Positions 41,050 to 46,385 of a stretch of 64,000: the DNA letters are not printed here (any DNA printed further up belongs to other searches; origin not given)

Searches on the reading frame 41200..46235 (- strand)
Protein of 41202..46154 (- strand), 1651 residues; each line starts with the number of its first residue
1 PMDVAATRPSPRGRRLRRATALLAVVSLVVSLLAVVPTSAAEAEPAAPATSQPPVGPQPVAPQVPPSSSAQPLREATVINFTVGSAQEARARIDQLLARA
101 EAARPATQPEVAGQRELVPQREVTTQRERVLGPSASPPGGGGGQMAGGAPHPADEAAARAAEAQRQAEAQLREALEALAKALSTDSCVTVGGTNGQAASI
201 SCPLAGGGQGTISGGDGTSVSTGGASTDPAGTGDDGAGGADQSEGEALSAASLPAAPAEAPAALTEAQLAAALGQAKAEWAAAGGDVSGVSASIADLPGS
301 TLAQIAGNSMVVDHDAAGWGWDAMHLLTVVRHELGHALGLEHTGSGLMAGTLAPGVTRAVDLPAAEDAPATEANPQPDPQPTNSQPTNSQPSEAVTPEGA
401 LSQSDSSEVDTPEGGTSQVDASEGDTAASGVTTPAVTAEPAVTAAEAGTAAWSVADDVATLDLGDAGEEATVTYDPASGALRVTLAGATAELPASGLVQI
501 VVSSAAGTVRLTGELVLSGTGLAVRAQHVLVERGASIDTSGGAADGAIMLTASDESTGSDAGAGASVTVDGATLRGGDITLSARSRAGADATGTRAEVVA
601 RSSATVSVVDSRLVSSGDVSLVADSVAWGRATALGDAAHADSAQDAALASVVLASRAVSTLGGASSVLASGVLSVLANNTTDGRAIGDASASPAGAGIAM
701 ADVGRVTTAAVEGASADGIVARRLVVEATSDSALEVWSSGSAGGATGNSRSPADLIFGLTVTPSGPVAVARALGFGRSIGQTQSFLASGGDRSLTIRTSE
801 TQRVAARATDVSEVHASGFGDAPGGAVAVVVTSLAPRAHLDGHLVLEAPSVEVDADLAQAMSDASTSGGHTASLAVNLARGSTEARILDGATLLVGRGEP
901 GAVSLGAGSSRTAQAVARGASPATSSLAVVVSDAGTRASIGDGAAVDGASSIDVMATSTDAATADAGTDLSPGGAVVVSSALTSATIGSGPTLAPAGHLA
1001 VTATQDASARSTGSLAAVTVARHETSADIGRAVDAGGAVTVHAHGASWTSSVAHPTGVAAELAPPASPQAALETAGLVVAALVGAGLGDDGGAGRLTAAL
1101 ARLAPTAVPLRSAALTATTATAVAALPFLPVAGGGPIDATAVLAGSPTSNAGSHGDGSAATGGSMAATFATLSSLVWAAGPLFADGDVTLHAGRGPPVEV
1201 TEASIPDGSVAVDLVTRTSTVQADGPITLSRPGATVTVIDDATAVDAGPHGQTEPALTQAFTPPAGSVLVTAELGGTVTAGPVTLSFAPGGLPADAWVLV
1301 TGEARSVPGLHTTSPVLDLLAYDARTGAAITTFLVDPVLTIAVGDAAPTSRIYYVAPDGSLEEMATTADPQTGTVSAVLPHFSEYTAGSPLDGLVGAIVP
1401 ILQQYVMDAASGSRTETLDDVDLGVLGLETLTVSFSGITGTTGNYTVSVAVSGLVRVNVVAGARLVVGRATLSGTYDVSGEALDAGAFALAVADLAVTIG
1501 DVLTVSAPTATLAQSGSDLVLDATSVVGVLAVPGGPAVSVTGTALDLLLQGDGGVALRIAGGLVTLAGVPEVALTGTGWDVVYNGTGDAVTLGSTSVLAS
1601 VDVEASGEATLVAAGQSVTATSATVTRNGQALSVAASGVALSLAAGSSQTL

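Call 4: search_protein_families(library=pfam, proteins=[window:41200-46235:-], max_evalue=0.01)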
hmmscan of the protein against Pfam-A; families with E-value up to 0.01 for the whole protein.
window:41200-46235:- (1678 aa): 1 family
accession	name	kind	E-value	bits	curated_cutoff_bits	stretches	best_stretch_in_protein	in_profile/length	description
PF00413.30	Peptidase_M10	-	0.00058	20.2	24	1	349-379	104-136/159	Matrixin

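Call 48: search_protein_families(library=ncbifam, proteins=[window:41202-46154:-], max_evalue=0.01)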
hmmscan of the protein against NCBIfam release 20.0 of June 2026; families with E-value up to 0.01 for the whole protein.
window:41202-46154:- (1651 aa): 0 families
